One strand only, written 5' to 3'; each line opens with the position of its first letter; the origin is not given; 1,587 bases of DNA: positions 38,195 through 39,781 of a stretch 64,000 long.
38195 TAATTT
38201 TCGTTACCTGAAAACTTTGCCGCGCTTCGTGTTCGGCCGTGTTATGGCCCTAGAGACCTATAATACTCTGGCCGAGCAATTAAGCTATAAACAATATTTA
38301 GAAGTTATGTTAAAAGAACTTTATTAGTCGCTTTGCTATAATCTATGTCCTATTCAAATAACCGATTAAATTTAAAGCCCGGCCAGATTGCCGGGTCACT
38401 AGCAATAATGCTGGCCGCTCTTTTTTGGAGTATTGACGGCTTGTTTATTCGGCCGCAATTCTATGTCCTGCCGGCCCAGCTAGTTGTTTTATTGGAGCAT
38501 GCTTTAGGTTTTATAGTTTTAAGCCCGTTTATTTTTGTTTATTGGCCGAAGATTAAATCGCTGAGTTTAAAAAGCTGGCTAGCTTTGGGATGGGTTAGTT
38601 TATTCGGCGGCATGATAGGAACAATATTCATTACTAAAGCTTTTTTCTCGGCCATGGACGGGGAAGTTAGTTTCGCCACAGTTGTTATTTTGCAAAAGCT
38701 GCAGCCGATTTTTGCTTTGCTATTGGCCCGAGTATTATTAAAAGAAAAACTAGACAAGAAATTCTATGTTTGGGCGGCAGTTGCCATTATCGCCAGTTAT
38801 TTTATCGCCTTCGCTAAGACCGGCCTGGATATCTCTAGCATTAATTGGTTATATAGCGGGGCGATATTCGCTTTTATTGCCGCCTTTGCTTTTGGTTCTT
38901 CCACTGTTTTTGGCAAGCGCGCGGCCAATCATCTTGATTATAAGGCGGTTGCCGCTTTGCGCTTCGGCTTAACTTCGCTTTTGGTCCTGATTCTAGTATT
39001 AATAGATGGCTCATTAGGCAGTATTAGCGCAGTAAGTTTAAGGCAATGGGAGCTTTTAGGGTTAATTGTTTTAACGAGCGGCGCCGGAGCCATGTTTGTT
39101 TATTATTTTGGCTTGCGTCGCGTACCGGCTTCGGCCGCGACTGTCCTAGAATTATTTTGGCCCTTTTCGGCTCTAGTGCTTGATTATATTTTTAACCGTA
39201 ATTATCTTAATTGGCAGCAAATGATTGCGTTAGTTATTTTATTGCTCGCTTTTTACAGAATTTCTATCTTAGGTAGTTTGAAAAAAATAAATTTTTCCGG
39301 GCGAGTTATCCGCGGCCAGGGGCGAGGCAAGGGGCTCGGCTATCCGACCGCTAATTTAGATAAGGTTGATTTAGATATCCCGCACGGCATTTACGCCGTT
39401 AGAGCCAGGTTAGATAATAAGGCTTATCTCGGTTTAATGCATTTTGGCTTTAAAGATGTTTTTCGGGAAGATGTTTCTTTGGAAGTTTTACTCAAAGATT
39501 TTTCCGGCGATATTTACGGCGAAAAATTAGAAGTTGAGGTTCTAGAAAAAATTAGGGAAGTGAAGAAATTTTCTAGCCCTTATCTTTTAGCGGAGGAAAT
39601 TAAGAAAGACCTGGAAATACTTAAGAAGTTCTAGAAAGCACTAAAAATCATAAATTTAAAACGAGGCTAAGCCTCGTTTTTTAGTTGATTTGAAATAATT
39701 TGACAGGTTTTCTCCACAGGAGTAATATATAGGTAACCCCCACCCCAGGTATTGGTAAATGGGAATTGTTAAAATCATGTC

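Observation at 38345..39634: EamA/DMT permease fused to a riboflavin kinase domain: a candidate import-and-trap flavin salvage protein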

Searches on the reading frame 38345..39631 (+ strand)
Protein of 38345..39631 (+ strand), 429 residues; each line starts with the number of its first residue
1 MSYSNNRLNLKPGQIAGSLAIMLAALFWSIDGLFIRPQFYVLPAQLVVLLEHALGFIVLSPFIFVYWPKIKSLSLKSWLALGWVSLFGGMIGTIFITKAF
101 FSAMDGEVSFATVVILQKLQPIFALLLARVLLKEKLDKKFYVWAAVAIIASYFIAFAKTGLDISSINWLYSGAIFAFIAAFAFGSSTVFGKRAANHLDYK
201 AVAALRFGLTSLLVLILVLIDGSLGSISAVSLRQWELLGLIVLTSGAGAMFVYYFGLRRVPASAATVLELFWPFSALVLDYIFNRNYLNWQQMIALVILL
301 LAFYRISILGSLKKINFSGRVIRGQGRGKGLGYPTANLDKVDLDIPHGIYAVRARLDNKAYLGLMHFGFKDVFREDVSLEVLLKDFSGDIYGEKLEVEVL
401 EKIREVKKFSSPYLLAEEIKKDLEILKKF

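Call 3: search_protein_families(library=pfam, proteins=[window:38345-39631:+], max_evalue=1)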
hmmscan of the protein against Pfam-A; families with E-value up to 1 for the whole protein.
window:38345-39631:+ (429 aa): 4 families
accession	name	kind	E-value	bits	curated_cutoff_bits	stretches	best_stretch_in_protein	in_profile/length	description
PF00892.27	EamA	-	5.4e-30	104.9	28.2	2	171-306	2-133/135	EamA-like transporter family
PF01687.23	Flavokinase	-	3.1e-29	102.2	19.6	1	314-428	4-122/124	Riboflavin kinase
PF05328.17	CybS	-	0.043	14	27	1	263-302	68-107/133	CybS, succinate dehydrogenase cytochrome B small subunit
PF22990.1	ABHD16_N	-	0.34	11.4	27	1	263-308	39-84/125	Phosphatidylserine Lipase ABHD16 N-terminal domain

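Call 4: search_protein_families(library=ncbifam, proteins=[window:38345-39631:+], max_evalue=1)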
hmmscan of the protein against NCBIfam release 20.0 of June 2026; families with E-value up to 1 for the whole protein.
window:38345-39631:+ (429 aa): 10 families
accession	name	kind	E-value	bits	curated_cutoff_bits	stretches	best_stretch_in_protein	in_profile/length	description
NF004162.0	PRK05627.1-5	equivalog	1.2e-21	77.4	241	1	316-428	183-297/304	bifunctional riboflavin kinase/FAD synthetase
NF004161.0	PRK05627.1-4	equivalog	3.9e-21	75.4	461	1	308-428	185-309/324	bifunctional riboflavin kinase/FAD synthetase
TIGR00083.1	ribF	equivalog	6.4e-21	75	184.35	1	317-428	171-287/290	riboflavin biosynthesis protein RibF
NF004160.0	PRK05627.1-3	equivalog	1.6e-20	73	295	1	316-427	193-316/325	bifunctional riboflavin kinase/FAD synthetase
NF004158.0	PRK05627.1-1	equivalog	1.4e-19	70.6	396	1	315-428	186-302/304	bifunctional riboflavin kinase/FAD synthetase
NF004163.0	PRK05627.1-6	equivalog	2.8e-17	62.8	315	1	313-428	187-305/313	bifunctional riboflavin kinase/FAD synthetase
NF004159.0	PRK05627.1-2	equivalog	5.9e-17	61.7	306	1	314-424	187-301/326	bifunctional riboflavin kinase/FAD synthetase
TIGR00950.1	2A78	equivalog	1.4e-16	60.8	230.2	1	42-302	16-262/264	carboxylate/amino acid/amine transporter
NF005518.0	PRK07143.1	equivalog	0.00072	19.1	232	1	345-424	198-272/281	hypothetical protein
NF045965.1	RibF_rel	equivalog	0.0017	17.8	200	1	343-421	200-273/279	FAD synthase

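Call 5: find_homologous_proteins(query=window:38345-39631:+, max_evalue=0.00001)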
Query window:38345-39631:+ (429 aa): 944 proteins with E <= 0.00001 among 8000 candidates; the best 120 are listed.
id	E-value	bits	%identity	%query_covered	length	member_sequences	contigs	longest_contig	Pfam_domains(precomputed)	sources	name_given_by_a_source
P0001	3.5e-271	917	100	100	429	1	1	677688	PF00892.27,PF01687.24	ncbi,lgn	-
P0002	4.5e-233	792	85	99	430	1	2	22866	PF00892.27,PF01687.24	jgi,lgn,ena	jgi:drug/metabolite transporter (DMT)-like permease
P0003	3.7e-232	789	84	100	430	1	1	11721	PF00892.27,PF01687.24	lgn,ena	-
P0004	5.9e-231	785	84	100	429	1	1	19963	PF00892.27,PF01687.24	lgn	-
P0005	1.6e-223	761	82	99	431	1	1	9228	PF00892.27,PF01687.24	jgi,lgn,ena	-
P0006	1.8e-221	754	81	99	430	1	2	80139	PF00892.27,PF01687.24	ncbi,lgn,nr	ncbi:MAG: EamA family transporter [Candidatus Falkowbacteria bacterium]|nr:EamA family transporter [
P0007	1.6e-220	751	81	99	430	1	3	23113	PF00892.27,PF01687.24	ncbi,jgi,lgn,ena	-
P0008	3.8e-219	746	79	100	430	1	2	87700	PF00892.27,PF01687.24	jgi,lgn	-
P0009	1.1e-218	745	79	100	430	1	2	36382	PF00892.27,PF01687.24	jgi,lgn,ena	jgi:drug/metabolite transporter (DMT)-like permease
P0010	5.7e-217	739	79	99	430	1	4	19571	PF00892.27,PF01687.24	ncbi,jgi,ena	jgi:drug/metabolite transporter (DMT)-like permease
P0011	7.8e-217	738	79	100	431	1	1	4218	PF00892.27,PF01687.24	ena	-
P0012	8.4e-217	738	77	100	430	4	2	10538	PF00892.27,PF01687.24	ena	-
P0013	8.9e-217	738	78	99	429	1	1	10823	PF00892.27,PF01687.24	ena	-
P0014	5.9e-216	736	79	99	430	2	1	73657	PF00892.27,PF01687.24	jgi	jgi:drug/metabolite transporter (DMT)-like permease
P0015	9.0e-216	735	78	100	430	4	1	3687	PF00892.27,PF01687.24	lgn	-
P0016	4.1e-215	733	77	100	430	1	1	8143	PF00892.27,PF01687.24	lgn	-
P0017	1.1e-214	731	77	100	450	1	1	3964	PF00892.27,PF01687.24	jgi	jgi:drug/metabolite transporter (DMT)-like permease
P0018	2.1e-214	730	78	99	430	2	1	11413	PF00892.27,PF01687.24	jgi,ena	-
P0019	4.8e-214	729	78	99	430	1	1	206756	PF00892.27,PF01687.24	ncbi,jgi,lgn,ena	ncbi:MAG: EamA family transporter [Patescibacteria group bacterium]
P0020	1.4e-213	728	78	100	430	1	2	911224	PF00892.27,PF01687.24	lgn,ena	-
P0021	2.3e-213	727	77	100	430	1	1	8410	PF00892.27,PF01687.24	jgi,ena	-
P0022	4.7e-213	726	77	100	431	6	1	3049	PF00892.27,PF01687.24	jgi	jgi:drug/metabolite transporter (DMT)-like permease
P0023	6.6e-213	726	77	100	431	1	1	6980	PF00892.27,PF01687.24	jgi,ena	-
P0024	2.0e-212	724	77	100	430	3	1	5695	PF00892.27,PF01687.24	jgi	jgi:drug/metabolite transporter (DMT)-like permease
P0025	3.9e-211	720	75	100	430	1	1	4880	PF00892.27,PF01687.24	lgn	-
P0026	2.1e-210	717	76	99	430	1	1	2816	PF00892.27,PF01687.24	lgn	-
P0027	7.6e-210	715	78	99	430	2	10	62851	PF00892.27,PF01687.24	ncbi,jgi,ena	jgi:drug/metabolite transporter (DMT)-like permease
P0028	8.5e-210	715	75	99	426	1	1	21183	PF00892.27,PF01687.24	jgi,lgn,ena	-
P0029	5.6e-209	713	76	99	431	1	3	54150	PF00892.27,PF01687.24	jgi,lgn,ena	-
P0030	3.1e-208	710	76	98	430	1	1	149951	PF00892.27,PF01687.24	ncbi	-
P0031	7.4e-208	709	75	100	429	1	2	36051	PF00892.27,PF01687.24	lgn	-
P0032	1.0e-207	708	76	99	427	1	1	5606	PF00892.27,PF01687.24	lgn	-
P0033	2.2e-206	704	75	99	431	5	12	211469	PF00892.27,PF01687.24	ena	-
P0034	2.8e-206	704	74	99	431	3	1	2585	PF00892.27,PF01687.24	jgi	jgi:drug/metabolite transporter (DMT)-like permease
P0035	1.4e-203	695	72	100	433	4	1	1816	PF00892.27,PF01687.24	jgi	-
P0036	4.9e-202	690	77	95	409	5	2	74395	PF00892.27,PF01687.24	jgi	-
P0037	5.6e-198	676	72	99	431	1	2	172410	PF00892.27,PF01687.24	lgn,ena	-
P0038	7.6e-197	673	73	99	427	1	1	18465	PF00892.27,PF01687.24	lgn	-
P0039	4.8e-196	670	71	99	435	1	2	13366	PF00892.27,PF01687.24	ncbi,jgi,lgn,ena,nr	ncbi:MAG: EamA family transporter [Proteiniphilum sp.]|nr:EamA family transporter [Proteiniphilum sp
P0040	1.7e-195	668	71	99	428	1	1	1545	PF00892.27,PF01687.24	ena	-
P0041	9.5e-187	639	70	99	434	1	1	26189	PF00892.27,PF01687.24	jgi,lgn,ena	-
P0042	1.2e-185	636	70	95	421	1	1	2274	PF00892.27,PF01687.24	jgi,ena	-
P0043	3.9e-185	634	68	98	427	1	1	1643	PF00892.27,PF01687.24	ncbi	-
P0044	1.5e-184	632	68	99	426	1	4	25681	PF00892.27,PF01687.24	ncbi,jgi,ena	-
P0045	5.4e-184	630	67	100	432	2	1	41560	PF00892.27,PF01687.24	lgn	-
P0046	1.8e-183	629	69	94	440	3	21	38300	PF00892.27,PF01687.24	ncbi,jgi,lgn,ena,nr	ncbi:EamA family transporter [Candidatus Falkowbacteria bacterium]|nr:EamA family transporter [Candi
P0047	3.5e-183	628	70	97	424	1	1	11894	PF00892.27,PF01687.24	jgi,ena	-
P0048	8.9e-183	626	70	93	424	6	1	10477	PF00892.27,PF01687.24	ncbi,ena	-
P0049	1.1e-182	626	71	95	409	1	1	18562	PF00892.27,PF01687.24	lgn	-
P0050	1.6e-182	625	67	98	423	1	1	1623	PF00892.27,PF01687.24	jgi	-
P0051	2.9e-182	625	66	99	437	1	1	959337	PF00892.27,PF01687.24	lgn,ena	-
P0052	9.0e-182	623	68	99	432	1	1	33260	PF00892.27,PF01687.24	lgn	-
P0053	9.5e-182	623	68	100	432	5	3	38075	PF00892.27,PF01687.24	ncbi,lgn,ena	-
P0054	3.4e-181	621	67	100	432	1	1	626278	PF00892.27,PF01687.24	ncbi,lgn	-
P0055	2.0e-180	619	67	100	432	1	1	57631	PF00892.27,PF01687.24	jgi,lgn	-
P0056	6.2e-180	617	68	98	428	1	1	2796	PF00892.27,PF01687.24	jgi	jgi:drug/metabolite transporter (DMT)-like permease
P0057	6.4e-180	617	67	96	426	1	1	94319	PF00892.27,PF01687.24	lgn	-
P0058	5.5e-179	614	68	98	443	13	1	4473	PF00892.27,PF01687.24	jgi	-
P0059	1.5e-178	612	67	96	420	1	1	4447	PF00892.27,PF01687.24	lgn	-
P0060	1.7e-178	612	70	96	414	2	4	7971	PF00892.27,PF01687.24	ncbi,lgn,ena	-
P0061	9.4e-178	610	67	99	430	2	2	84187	PF00892.27,PF01687.24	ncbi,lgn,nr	ncbi:EamA family transporter [Patescibacteria group bacterium]|nr:EamA family transporter [Patesciba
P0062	1.5e-177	609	68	96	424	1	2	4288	PF00892.27,PF01687.24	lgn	-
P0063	6.2e-177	607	68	93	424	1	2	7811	PF00892.27,PF01687.24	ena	-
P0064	1.7e-176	606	72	88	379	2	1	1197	PF00892.27,PF01687.24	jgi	jgi:drug/metabolite transporter (DMT)-like permease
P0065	1.9e-176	605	67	98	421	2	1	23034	PF00892.27,PF01687.24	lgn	-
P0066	2.0e-176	605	68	95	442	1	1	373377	PF00892.27,PF01687.24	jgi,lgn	jgi:drug/metabolite transporter (DMT)-like permease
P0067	7.0e-176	604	67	93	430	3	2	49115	PF00892.27,PF01687.24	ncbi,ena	-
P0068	1.0e-175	603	66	97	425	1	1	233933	PF00892.27,PF01687.24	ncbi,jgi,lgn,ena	ncbi:MAG: riboflavin kinase [Patescibacteria group bacterium]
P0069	4.4e-175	601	66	94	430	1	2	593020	PF00892.27,PF01687.24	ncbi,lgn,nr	ncbi:MAG: EamA family transporter [Patescibacteria group bacterium]|nr:EamA family transporter [Pate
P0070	6.0e-175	601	66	99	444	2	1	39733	PF00892.27,PF01687.24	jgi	jgi:drug/metabolite transporter (DMT)-like permease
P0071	6.3e-175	600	67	93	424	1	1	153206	PF00892.27,PF01687.24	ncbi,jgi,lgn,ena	ncbi:MAG: riboflavin kinase [Patescibacteria group bacterium]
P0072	6.9e-175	600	66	95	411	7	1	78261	PF00892.27,PF01687.24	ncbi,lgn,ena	-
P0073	8.5e-175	600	67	95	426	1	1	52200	PF00892.27,PF01687.24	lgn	-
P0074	1.0e-174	600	67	98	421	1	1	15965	PF00892.27,PF01687.24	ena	-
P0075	2.2e-174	599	66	96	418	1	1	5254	PF00892.27,PF01687.24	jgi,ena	-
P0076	6.6e-174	597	63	97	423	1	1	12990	PF00892.27,PF01687.24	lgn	-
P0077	7.4e-174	597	66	96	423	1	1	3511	PF00892.27,PF01687.24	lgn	-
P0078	1.3e-173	596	65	96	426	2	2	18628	PF00892.27,PF01687.24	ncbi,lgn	-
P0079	1.6e-173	596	65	99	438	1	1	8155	PF00892.27,PF01687.24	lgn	-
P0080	2.4e-173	595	67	96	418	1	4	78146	PF00892.27,PF01687.24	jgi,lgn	-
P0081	5.3e-173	594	65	97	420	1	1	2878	PF00892.27,PF01687.24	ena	-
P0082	7.1e-173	594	66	96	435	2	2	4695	PF00892.27,PF01687.24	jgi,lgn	-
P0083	1.2e-172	593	69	91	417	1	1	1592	PF00892.27,PF01687.24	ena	-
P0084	1.6e-172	593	67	93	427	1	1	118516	PF00892.27,PF01687.24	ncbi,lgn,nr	ncbi:MAG: riboflavin kinase [Patescibacteria group bacterium]|nr:riboflavin kinase [Patescibacteria 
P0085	2.5e-172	592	65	96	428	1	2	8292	PF00892.27,PF01687.24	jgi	jgi:drug/metabolite transporter (DMT)-like permease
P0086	3.2e-172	592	66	95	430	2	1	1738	PF00892.27,PF01687.24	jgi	-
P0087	5.9e-172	591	65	98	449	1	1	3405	PF00892.27,PF01687.24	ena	-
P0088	1.0e-171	590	66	95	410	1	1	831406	PF00892.27,PF01687.24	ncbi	-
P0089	2.0e-169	582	65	94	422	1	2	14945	PF00892.27,PF01687.24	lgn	-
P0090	2.3e-169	582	65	96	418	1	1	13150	PF00892.27,PF01687.24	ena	-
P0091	4.2e-169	581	65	96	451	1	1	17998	PF00892.27,PF01687.24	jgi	-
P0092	1.4e-168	579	63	98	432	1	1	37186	PF00892.27,PF01687.24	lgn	-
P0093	2.3e-168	579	63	98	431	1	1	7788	PF00892.27,PF01687.24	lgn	-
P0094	4.1e-168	578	67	92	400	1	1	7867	PF00892.27,PF01687.24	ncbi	-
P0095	4.8e-168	578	70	87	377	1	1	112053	PF00892.27,PF01687.24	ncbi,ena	-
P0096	6.5e-168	577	66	96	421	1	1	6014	PF00892.27,PF01687.24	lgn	-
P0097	3.1e-167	575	64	96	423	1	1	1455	PF00892.27,PF01687.24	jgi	jgi:drug/metabolite transporter (DMT)-like permease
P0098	5.5e-167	574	66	96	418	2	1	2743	PF00892.27,PF01687.24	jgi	-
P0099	1.0e-165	570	65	94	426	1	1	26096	PF00892.27,PF01687.24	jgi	jgi:drug/metabolite transporter (DMT)-like permease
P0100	2.2e-165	569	64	95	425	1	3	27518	PF00892.27,PF01687.24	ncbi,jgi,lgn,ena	-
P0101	2.5e-165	569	63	98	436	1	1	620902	PF00892.27,PF01687.24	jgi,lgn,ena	-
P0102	9.8e-165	567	64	94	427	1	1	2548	PF00892.27,PF01687.24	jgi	jgi:drug/metabolite transporter (DMT)-like permease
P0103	1.0e-164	567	64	95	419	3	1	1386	PF00892.27,PF01687.24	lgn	-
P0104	3.1e-164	565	61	100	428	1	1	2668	PF00892.27,PF01687.24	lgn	-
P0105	3.5e-164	565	64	96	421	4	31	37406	PF00892.27,PF01687.24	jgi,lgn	jgi:drug/metabolite transporter (DMT)-like permease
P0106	6.2e-164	564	64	96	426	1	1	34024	PF00892.27,PF01687.24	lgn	-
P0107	6.3e-164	564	64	95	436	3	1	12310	PF00892.27,PF01687.24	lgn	-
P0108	8.5e-164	564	66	96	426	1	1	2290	PF00892.27,PF01687.24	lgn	-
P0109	9.0e-164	564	64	96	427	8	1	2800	PF00892.27,PF01687.24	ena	-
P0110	3.2e-163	562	63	96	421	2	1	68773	PF00892.27,PF01687.24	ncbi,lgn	ncbi:MAG: riboflavin kinase [Parcubacteria group bacterium]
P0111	3.4e-163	562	62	98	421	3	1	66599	PF00892.27,PF01687.24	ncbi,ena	-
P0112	8.0e-163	561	64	96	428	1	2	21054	PF00892.27,PF01687.24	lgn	-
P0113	1.1e-162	560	62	96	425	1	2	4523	PF00892.27,PF01687.24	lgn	-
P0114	1.2e-162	560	62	96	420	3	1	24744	PF00892.27,PF01687.24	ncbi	-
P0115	2.7e-162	559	62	96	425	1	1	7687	PF00892.27,PF01687.24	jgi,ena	-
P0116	3.7e-162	558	63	98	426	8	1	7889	PF00892.27,PF01687.24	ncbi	-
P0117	5.2e-162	558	62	97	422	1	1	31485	PF00892.27,PF01687.24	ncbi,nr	ncbi:EamA family transporter [Patescibacteria group bacterium]|nr:EamA family transporter [Patesciba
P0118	7.0e-162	557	61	98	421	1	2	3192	PF00892.27,PF01687.24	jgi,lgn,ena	-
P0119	1.3e-161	557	63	95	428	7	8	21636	PF00892.27,PF01687.24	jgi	jgi:drug/metabolite transporter (DMT)-like permease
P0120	1.5e-161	556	62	93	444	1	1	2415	PF00892.27,PF01687.24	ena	-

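Call 9: find_encoding_contigs(protein=P0001, flank=10000, max_places=3)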
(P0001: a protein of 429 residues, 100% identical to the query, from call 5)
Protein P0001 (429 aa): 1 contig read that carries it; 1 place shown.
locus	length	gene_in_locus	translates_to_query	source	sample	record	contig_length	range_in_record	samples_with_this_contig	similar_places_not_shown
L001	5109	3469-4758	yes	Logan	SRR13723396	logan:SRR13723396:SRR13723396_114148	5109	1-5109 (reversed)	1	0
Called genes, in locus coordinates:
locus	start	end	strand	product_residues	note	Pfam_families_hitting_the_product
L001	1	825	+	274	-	?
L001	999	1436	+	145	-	-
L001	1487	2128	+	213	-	PF01066:CDP-OH_P_transf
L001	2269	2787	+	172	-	PF00293:NUDIX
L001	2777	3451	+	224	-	-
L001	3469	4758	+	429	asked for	PF00892:EamA, PF01687:Flavokinase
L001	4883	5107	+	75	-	?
